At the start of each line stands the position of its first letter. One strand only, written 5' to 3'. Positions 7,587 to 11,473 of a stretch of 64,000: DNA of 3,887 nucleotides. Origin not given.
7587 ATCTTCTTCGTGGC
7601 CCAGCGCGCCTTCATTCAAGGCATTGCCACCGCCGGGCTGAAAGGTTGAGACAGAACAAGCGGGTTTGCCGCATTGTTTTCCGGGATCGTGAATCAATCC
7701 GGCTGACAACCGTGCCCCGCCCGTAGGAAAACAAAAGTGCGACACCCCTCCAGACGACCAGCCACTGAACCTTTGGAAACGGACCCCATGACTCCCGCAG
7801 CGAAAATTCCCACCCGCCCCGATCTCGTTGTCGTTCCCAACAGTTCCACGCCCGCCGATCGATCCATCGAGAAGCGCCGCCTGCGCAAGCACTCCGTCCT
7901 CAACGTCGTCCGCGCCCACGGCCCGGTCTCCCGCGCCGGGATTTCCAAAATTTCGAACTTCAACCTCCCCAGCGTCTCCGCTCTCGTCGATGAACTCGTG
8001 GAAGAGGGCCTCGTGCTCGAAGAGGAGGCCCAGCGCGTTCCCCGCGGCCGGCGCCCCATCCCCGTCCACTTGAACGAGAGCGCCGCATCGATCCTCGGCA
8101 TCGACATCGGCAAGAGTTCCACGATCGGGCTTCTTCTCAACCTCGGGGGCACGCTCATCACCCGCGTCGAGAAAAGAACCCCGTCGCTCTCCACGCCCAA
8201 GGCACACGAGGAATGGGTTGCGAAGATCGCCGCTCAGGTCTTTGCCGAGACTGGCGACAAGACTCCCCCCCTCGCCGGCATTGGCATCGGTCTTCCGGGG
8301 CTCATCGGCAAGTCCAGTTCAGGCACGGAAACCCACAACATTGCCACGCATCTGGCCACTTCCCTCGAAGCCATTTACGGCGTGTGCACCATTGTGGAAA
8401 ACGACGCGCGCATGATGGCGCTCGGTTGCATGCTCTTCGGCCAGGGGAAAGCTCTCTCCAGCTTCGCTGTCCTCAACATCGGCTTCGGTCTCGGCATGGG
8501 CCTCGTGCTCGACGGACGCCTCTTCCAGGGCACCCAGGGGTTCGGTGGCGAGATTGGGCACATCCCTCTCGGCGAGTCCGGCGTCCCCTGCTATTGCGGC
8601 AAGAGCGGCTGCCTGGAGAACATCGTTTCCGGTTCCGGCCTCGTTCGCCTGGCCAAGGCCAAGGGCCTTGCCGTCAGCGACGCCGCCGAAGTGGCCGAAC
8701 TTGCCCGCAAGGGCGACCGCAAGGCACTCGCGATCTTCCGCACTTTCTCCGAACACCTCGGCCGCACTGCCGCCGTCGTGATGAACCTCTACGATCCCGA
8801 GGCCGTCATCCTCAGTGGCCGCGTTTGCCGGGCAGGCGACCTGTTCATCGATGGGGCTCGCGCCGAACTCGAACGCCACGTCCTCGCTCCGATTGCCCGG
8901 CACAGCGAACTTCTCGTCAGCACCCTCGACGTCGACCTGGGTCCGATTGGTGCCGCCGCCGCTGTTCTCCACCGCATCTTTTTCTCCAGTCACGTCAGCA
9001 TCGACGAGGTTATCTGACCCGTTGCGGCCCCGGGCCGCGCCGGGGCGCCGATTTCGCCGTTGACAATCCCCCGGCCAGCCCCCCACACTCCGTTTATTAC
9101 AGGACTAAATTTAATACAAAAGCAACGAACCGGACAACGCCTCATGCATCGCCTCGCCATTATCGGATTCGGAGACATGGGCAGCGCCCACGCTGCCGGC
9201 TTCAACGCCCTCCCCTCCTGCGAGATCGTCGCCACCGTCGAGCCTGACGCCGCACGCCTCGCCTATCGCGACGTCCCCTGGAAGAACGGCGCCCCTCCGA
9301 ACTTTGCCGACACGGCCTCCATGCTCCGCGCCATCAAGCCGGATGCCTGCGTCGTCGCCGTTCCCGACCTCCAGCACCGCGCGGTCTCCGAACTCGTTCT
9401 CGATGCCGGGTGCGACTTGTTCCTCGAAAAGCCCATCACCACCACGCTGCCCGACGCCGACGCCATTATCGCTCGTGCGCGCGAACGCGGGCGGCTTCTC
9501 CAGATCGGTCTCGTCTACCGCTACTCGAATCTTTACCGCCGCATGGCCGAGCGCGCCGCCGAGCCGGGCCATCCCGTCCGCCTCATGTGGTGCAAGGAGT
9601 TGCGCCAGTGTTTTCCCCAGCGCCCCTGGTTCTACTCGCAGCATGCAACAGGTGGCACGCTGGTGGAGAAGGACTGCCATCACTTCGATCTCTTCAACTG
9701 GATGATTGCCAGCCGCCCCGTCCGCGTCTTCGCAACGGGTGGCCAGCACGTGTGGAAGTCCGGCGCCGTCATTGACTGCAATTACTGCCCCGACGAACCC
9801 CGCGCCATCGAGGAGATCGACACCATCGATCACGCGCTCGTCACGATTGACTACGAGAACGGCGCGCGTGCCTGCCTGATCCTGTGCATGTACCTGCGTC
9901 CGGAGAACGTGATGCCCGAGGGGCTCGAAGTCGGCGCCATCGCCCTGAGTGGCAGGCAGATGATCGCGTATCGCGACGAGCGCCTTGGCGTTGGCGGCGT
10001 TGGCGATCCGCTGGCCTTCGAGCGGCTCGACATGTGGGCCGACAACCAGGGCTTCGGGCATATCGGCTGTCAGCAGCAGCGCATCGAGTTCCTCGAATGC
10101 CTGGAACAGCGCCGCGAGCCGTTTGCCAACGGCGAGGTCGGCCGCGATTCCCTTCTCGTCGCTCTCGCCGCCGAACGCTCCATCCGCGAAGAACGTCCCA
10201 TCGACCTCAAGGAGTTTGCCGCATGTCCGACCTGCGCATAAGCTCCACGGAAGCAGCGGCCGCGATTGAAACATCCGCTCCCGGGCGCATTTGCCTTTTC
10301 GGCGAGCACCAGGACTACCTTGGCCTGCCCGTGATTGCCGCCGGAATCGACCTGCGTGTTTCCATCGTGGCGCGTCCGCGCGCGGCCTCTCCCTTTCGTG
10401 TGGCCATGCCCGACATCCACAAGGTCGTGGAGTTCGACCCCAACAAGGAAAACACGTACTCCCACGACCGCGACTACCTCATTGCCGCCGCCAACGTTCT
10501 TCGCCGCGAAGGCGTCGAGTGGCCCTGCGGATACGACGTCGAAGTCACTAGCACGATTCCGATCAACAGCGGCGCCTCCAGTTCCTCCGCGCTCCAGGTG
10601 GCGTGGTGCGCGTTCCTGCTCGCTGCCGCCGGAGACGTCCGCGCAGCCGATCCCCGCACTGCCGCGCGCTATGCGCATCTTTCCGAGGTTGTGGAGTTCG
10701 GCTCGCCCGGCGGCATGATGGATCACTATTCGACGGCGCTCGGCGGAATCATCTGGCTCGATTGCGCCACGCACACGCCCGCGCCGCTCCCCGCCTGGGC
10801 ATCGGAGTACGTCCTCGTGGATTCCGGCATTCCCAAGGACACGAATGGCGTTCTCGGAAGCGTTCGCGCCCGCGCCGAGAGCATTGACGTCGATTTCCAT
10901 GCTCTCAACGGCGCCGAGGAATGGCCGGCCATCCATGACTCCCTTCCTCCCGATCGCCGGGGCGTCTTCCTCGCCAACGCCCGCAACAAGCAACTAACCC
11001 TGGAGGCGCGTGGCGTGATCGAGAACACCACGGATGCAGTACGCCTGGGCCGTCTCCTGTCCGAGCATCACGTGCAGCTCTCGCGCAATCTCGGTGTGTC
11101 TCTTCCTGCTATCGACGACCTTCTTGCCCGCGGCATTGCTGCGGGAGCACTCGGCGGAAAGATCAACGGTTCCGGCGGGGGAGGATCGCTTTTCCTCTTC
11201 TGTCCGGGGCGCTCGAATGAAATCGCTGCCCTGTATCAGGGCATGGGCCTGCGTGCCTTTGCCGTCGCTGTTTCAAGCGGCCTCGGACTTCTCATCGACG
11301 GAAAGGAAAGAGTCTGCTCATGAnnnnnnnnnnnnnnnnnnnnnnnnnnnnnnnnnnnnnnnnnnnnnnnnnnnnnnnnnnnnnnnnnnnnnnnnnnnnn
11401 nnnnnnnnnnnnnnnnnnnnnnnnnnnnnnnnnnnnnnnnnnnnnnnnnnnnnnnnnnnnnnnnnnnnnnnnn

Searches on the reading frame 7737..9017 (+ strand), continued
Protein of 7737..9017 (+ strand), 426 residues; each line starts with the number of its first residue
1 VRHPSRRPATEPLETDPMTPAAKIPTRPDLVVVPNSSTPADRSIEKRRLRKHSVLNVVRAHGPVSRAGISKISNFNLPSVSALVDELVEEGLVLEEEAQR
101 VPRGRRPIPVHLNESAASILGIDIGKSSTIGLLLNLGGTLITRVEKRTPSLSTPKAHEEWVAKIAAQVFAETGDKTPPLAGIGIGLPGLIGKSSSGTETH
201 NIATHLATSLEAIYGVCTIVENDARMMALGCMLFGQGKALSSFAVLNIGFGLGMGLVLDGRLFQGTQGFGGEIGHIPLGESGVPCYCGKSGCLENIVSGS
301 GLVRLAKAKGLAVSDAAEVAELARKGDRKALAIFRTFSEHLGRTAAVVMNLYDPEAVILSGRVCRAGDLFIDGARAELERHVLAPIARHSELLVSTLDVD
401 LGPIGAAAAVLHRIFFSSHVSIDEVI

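Call 41: search_solved_structures(query=window:7788-9017:+, max_evalue=1e-10, show_alignments=1)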
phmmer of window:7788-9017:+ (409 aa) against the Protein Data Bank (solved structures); distinct sequences matched with E-value up to 1e-10: 27.
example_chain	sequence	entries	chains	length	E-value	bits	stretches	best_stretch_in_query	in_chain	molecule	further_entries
5f7r_E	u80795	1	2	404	5.4e-38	134.3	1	32-398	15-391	Lmo0178 protein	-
5f7p_E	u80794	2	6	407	5.4e-38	134.3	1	32-398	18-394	Lmo0178 protein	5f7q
1z05_A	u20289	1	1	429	5.3e-34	121.2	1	35-356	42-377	transcriptional regulator, ROK family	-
2qm1_A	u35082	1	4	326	2.5e-26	95.9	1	101-394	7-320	Glucokinase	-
3vgk_A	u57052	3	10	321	3.9e-26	95.3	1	103-392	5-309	Glucokinase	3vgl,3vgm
3bp8_A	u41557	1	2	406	4e-26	95.2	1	35-395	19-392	Putative NAGC-like transcriptional regulator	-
1z6r_A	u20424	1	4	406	5.5e-26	94.8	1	35-395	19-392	Mlc protein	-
9srt_D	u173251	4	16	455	6e-26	94.7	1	31-395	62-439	DNA-binding transcriptional repressor Mlc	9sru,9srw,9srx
3vov_A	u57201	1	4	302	3.9e-20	75.5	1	103-348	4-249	Glucokinase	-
5nck_A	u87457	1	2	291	5.4e-20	75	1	102-397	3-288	N-acetylmannosamine kinase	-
2yhw_A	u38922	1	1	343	8.7e-20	74.4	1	83-394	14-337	BIFUNCTIONAL UDP-N-ACETYLGLUCOSAMINE 2-EPIMERASE/N-ACETYLMANNOSAMINE KINASE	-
2yhy_A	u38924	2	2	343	1.1e-19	74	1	83-394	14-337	BIFUNCTIONAL UDP-N-ACETYLGLUCOSAMINE 2-EPIMERASE/N-ACETYLMANNOSAMINE KINASE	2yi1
3r8e_A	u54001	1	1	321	2.2e-19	73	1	157-395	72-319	Hypothetical sugar kinase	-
2aa4_A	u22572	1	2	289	1e-18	70.8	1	102-391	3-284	Putative N-acetylmannosamine kinase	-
3eo3_A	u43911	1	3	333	1e-18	70.8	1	99-394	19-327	Bifunctional UDP-N-acetylglucosamine 2-epimerase/N-acetylmannosamine kinase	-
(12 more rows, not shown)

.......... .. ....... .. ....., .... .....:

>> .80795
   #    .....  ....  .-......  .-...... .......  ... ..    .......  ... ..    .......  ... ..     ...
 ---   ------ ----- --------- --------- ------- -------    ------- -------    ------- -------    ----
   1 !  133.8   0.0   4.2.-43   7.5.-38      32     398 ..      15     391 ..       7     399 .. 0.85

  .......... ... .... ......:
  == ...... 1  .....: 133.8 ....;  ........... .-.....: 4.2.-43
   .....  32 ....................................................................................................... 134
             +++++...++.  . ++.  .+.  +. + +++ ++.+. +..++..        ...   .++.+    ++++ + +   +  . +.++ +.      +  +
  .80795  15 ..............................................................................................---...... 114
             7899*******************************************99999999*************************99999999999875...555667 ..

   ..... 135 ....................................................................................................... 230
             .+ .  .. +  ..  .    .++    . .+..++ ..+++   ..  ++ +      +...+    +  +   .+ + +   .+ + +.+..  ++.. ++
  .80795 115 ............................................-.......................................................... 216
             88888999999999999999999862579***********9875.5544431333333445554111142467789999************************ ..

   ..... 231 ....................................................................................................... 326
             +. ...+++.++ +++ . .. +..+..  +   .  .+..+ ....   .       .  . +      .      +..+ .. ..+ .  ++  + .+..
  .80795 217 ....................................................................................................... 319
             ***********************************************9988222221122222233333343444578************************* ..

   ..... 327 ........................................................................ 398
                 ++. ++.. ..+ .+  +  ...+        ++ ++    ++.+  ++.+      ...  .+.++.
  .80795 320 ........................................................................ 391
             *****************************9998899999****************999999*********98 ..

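Call 43: search_protein_families(library=ncbifam, proteins=[window:7788-9017:+], max_evalue=0.00001)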
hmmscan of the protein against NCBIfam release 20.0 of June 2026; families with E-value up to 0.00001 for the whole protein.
window:7788-9017:+ (409 aa): 12 families
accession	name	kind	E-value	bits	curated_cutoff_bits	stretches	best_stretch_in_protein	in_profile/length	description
NF047937.1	TransRegNagC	equivalog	4.5e-46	157.8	650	1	34-392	13-382/399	DNA-binding transcriptional regulator NagC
TIGR00744.1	ROK_glcA_fam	subfamily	2.5e-40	138.7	260.35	1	104-393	2-308/318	ROK family glucokinase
NF049930.1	TransRegMlc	equivalog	2e-37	129.4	530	1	36-393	20-389/405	sugar metabolism global transcriptional regulator Mlc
NF007251.0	PRK09698.1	equivalog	6.4e-33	114.3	253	1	100-397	6-300/304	allose kinase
NF007108.0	PRK09557.1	equivalog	1e-28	100.5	443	1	103-353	4-262/303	fructokinase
NF047821.1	NactlManKinNanK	equivalog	3.5e-24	85.8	450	1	102-391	3-284/288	N-acetylmannosamine kinase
NF003461.0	PRK05082.1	subfamily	3.7e-23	82.3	283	1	102-392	3-285/291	N-acetylmannosamine kinase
NF009835.0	PRK13310.1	equivalog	7.5e-22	78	380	1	124-366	22-274/303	N-acetylglucosamine kinase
NF045551.1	GK_Pyrobac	equivalog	2e-18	66.7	500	1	102-393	2-280/294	ATP-dependent glucokinase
NF045942.1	PolPhglucPhase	equivalog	9.2e-11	41.9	250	1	103-263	3-158/242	polyphosphate--glucose phosphotransferase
NF009836.0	PRK13311.1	equivalog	3.2e-10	39.7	551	1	136-324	31-233/256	N-acetyl-D-glucosamine kinase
NF042998.1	bglucokin_BglK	equivalog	2.1e-09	37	550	1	160-350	52-249/291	beta-glucoside kinase BglK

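Call 61: find_encoding_contigs(protein=P0013, flank=7000, max_places=1)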
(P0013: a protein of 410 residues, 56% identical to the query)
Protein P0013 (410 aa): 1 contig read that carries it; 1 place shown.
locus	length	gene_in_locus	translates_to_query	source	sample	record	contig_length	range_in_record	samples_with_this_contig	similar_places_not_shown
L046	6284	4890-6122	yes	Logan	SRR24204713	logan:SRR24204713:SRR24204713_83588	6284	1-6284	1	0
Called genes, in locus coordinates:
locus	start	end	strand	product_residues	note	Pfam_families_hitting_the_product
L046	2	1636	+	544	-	?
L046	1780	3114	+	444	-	PF01547:SBP_bac_1, PF13416:SBP_bac_8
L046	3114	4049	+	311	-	PF00528:BPD_transp_1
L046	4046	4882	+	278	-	PF00528:BPD_transp_1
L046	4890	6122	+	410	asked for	PF00480:ROK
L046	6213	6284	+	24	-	?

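Call 62: find_encoding_contigs(protein=P0014, flank=7000, max_places=1)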
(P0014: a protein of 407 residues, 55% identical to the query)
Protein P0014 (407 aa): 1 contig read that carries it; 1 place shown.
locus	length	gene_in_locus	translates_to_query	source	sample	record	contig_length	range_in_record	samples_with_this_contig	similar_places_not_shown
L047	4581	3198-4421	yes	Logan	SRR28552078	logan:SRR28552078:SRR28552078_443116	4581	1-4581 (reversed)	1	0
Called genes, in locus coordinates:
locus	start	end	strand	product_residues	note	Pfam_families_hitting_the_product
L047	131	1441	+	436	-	PF01547:SBP_bac_1, PF13416:SBP_bac_8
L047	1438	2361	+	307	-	PF00528:BPD_transp_1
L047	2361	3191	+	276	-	PF00528:BPD_transp_1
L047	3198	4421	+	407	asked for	PF12802:MarR_2 (weak), PF00480:ROK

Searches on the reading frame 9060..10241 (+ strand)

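Call 7: search_protein_families(library=pfam, proteins=[window:9060-10241:+])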
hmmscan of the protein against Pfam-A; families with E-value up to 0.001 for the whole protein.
window:9060-10241:+ (393 aa): 3 families
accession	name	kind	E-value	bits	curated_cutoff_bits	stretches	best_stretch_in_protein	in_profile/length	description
PF01408.29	GFO_IDH_MocA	-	2.4e-19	70.6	24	1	31-150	2-119/120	Oxidoreductase family, NAD-binding Rossmann fold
PF22725.1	GFO_IDH_MocA_C3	-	6.6e-11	42.7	27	1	186-282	31-109/124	GFO/IDH/MocA C-terminal domain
PF02894.22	GFO_IDH_MocA_C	-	2.8e-07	31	22.9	1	190-277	32-103/218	Oxidoreductase family, C-terminal alpha/beta domain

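Call 43: search_protein_families(library=ncbifam, proteins=[window:9144-10241:+], max_evalue=0.00001)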
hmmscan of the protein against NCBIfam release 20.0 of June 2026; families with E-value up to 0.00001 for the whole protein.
window:9144-10241:+ (365 aa): 3 families
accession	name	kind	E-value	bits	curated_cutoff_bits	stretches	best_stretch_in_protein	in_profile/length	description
TIGR04380.1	myo_inos_iolG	equivalog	4.4e-27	94.8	355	1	2-245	2-227/330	inositol 2-dehydrogenase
NF040723.1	UDP-GlcNAcDh_Arch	equivalog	6e-19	68.7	450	1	3-136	2-131/302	UDP-N-acetylglucosamine 3-dehydrogenase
NF052679.1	InsChiInosDhIolG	equivalog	7.7e-09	35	540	1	3-189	4-186/343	bifunctional inositol 2-dehydrogenase/D-chiro-inositol 1-dehydrogenase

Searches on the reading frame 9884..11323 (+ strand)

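Call 7: search_protein_families(library=pfam, proteins=[window:9884-11323:+])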
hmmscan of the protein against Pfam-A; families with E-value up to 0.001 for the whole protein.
window:9884-11323:+ (479 aa): 3 families
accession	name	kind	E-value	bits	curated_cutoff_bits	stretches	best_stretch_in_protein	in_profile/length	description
PF00288.32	GHMP_kinases_N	-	7.1e-11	42.6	22.3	1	198-288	2-87/87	GHMP kinases N terminal domain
PF10509.15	GalKase_gal_bdg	-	2.6e-10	40.2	23.1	1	130-165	14-49/49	Galactokinase galactose-binding signature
PF08544.19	GHMP_kinases_C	-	2.8e-10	40.9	21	1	383-447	8-75/85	GHMP kinases C terminal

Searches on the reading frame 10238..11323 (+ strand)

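Call 43: search_protein_families(library=ncbifam, proteins=[window:10238-11323:+], max_evalue=0.00001)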
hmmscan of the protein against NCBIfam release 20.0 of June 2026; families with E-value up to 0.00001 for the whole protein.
window:10238-11323:+ (361 aa): 9 families
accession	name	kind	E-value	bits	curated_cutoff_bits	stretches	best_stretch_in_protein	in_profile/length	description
TIGR00549.1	mevalon_kin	equivalog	1.3e-28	100.3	163.05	2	14-215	1-195/276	mevalonate kinase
NF003036.0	PRK03926.1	equivalog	1.3e-25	90.2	403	2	10-215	2-185/302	mevalonate kinase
NF003006.0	PRK03817.1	equivalog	2.6e-25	89.2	443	1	11-321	3-312/352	galactokinase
TIGR00131.1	gal_kin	equivalog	8e-20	71.1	226.65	1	7-323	15-351/388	galactokinase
NF001816.0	PRK00555.1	equivalog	1.1e-19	70.7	509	1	10-324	3-326/363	galactokinase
NF003705.0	PRK05322.1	equivalog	2.8e-19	69.1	385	1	13-183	23-198/388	galactokinase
NF003472.0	PRK05101.1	equivalog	1.6e-16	60.2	499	1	6-319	17-341/382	galactokinase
NF049969.1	GlMnHpPKinHddA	equivalog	7.5e-08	32.2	600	0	27-174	27-171/338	D-glycero-D-manno-heptose 7-phosphate kinase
TIGR01920.1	Shik_kin_archae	equivalog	4.9e-06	26.1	126.85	0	94-173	65-143/266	shikimate kinase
